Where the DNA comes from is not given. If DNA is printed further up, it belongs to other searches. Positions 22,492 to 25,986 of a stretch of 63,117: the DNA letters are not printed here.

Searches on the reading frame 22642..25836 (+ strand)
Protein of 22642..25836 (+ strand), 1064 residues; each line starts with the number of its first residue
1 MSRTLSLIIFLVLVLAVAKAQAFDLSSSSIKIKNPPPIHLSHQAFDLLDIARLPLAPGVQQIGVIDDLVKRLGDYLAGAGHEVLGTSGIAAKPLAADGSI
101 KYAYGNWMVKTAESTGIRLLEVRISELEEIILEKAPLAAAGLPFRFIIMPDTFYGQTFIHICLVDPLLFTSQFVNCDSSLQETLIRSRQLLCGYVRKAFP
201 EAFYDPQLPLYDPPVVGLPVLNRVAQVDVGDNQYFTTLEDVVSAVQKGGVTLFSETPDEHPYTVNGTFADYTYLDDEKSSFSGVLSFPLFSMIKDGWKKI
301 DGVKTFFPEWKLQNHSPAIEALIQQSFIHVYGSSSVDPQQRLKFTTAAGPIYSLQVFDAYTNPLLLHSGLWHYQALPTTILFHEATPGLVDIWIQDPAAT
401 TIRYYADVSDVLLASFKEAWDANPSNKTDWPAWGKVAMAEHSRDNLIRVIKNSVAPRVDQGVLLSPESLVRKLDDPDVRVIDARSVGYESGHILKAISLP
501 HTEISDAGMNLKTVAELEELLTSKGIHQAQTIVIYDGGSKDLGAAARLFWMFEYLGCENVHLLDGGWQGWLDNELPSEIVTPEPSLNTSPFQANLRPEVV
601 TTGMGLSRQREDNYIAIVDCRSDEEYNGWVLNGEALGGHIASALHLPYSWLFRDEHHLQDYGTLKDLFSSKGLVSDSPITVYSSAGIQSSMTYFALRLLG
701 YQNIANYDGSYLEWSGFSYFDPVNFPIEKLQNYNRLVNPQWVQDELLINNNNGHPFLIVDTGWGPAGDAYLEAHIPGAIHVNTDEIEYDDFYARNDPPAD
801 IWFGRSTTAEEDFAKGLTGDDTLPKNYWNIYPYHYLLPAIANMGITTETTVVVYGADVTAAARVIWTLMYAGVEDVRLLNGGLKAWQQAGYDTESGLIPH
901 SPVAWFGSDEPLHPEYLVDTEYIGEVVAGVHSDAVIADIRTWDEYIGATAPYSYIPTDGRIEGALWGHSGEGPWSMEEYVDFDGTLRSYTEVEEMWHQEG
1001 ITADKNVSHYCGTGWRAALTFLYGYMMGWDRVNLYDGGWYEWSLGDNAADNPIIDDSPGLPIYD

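Call 7: search_protein_families(library=pfam, proteins=[window:22642-25836:+], max_evalue=0.01)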
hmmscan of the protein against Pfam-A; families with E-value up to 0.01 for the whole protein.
window:22642-25836:+ (1064 aa): 1 family
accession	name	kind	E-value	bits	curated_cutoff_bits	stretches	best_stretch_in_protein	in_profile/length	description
PF00581.25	Rhodanese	-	5.6e-52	174.9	22.2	4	465-572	1-101/102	Rhodanese-like domain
